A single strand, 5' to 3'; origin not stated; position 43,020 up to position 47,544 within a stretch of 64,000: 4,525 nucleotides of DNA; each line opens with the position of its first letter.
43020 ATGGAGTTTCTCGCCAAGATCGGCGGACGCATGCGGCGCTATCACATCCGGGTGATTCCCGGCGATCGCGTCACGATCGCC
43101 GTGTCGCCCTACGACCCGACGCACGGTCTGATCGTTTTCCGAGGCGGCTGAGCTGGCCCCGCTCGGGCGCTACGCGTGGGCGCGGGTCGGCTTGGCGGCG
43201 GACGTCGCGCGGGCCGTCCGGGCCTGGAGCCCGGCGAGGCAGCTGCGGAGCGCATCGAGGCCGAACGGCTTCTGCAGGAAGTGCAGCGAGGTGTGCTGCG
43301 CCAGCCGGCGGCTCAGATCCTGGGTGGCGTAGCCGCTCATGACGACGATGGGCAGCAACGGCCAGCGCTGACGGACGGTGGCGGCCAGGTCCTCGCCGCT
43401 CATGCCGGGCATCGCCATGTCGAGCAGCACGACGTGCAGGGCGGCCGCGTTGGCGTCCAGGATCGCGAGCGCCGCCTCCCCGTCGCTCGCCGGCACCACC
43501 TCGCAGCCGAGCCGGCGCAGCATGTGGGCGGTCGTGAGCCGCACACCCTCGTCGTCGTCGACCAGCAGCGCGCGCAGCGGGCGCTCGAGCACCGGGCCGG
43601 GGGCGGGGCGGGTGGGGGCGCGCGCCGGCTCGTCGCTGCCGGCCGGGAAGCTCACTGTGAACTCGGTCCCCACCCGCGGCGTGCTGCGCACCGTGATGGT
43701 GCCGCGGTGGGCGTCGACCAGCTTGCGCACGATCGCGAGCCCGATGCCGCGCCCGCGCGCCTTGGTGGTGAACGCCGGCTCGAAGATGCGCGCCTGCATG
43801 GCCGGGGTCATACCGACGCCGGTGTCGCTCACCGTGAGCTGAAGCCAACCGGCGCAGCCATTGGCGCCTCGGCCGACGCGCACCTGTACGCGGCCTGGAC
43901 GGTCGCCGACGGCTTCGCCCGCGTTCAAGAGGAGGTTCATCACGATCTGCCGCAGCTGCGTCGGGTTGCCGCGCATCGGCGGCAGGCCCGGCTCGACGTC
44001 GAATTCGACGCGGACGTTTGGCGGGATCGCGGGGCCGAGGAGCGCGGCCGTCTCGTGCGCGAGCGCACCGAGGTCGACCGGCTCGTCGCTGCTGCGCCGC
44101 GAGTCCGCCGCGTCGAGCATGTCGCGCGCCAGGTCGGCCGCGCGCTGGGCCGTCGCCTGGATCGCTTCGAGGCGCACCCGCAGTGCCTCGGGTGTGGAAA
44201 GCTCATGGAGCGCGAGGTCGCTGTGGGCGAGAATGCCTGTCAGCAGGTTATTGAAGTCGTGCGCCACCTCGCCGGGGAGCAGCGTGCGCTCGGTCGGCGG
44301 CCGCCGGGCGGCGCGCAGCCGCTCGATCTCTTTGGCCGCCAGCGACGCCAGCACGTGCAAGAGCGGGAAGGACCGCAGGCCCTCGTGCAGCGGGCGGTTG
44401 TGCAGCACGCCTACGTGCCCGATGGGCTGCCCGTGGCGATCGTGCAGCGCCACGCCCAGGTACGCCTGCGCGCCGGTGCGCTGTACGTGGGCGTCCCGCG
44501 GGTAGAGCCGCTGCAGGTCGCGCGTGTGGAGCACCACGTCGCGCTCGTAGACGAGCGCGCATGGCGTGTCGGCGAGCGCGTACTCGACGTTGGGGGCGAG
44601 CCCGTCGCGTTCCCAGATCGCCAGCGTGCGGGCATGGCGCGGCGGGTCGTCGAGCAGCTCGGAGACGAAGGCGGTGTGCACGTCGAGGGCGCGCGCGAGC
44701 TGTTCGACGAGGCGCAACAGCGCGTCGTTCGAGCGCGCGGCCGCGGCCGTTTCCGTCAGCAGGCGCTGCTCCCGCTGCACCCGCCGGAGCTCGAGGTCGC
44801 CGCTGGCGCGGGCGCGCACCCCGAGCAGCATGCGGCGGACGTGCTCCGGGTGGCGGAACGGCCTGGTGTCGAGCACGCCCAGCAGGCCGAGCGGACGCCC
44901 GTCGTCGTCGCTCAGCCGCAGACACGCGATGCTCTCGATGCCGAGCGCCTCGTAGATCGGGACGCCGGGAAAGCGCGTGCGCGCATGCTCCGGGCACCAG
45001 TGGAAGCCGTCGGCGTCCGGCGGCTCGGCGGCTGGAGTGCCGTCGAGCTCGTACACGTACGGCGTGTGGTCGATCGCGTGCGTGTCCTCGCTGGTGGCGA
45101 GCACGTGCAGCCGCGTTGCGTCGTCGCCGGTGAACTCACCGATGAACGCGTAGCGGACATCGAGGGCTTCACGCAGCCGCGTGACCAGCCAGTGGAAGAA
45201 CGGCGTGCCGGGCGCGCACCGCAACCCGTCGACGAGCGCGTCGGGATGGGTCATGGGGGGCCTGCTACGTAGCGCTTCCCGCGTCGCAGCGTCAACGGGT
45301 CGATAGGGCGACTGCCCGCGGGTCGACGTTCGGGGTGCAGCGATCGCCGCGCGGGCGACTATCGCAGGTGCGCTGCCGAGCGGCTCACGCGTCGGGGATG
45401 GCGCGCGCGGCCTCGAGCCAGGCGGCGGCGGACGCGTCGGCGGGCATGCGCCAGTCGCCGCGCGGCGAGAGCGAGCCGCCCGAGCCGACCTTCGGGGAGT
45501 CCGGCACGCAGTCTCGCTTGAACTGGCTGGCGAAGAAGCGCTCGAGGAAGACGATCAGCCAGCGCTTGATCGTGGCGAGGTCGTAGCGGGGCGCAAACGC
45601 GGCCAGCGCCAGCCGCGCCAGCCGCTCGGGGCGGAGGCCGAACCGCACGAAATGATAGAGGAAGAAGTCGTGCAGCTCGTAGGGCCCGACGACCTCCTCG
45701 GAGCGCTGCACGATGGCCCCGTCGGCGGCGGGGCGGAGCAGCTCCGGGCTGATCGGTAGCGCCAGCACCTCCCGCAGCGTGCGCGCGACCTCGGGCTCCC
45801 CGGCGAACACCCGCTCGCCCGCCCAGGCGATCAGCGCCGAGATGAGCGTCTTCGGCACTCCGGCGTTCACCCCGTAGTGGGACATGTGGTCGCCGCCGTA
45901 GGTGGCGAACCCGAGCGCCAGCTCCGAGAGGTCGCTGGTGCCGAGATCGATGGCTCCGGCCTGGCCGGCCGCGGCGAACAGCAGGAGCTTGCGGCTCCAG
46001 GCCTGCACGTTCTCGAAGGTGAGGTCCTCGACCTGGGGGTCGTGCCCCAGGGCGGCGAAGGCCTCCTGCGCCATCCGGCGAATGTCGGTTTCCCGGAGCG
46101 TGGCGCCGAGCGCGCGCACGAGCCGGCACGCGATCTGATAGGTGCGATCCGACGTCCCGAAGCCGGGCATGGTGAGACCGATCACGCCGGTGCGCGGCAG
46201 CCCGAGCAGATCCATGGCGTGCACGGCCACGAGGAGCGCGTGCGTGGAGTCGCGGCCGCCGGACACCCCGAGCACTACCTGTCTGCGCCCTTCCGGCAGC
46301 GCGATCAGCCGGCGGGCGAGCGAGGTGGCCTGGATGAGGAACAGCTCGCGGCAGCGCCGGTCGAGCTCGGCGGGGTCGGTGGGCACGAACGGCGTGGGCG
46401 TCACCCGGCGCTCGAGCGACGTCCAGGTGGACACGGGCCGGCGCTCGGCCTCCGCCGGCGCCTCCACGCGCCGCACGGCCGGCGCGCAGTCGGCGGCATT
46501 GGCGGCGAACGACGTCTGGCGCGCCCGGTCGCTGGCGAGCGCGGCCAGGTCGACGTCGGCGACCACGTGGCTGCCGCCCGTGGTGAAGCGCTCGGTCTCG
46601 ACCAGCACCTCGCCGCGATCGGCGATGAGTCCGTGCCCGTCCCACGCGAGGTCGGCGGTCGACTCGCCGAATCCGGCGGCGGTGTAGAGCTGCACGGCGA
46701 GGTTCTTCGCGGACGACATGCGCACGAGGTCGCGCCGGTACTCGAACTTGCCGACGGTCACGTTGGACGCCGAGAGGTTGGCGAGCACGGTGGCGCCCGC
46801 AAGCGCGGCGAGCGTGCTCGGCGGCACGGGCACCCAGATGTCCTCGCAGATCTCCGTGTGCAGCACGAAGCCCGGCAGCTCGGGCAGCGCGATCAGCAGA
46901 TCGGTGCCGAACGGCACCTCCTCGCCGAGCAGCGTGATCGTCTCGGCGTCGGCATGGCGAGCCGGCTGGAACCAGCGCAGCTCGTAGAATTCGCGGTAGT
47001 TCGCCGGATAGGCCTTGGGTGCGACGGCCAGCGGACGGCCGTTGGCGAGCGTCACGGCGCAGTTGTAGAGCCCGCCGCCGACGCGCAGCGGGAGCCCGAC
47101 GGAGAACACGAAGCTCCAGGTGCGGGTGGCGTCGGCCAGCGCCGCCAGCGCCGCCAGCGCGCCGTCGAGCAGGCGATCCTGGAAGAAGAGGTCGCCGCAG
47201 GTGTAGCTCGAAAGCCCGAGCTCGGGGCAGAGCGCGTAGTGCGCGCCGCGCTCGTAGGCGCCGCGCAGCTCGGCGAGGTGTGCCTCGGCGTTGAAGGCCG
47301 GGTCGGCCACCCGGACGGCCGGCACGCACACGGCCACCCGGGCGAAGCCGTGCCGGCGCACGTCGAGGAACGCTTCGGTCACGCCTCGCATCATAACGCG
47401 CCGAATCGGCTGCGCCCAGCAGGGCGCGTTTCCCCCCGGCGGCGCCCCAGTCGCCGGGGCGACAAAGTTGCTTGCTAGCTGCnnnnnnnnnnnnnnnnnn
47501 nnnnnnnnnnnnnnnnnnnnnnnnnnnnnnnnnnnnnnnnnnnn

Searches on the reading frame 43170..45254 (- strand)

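Call 38: search_protein_families(library=pfam, proteins=[window:43170-45254:-], max_evalue=0.0001)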
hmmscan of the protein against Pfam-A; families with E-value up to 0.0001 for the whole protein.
window:43170-45254:- (694 aa): 4 families
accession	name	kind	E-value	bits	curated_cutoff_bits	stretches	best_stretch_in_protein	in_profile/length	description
PF02518.31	HATPase_c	-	3.7e-26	92.2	26.4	1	429-538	1-109/111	Histidine kinase-, DNA gyrase B-, and HSP90-like ATPase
PF00072.30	Response_reg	-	1.5e-19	70.7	30.2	1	563-671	2-108/111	Response regulator receiver domain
PF01590.32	GAF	-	2.1e-09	38.4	22.4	0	178-309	5-132/133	GAF domain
PF00512.31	HisKA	-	7.5e-06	26.3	26.9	1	330-384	9-62/66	His Kinase A (phospho-acceptor) domain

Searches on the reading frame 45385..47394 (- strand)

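Call 38: search_protein_families(library=pfam, proteins=[window:45385-47394:-], max_evalue=0.0001)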
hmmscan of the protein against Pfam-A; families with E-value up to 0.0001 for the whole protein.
window:45385-47394:- (669 aa): 2 families
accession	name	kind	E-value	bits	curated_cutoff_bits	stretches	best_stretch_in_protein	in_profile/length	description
PF02540.23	NAD_synthase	-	2e-20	73.4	21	1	369-526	17-167/242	NAD synthase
PF00795.27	CN_hydrolase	-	3.2e-15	56.6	23.2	1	19-290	1-255/256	Carbon-nitrogen hydrolase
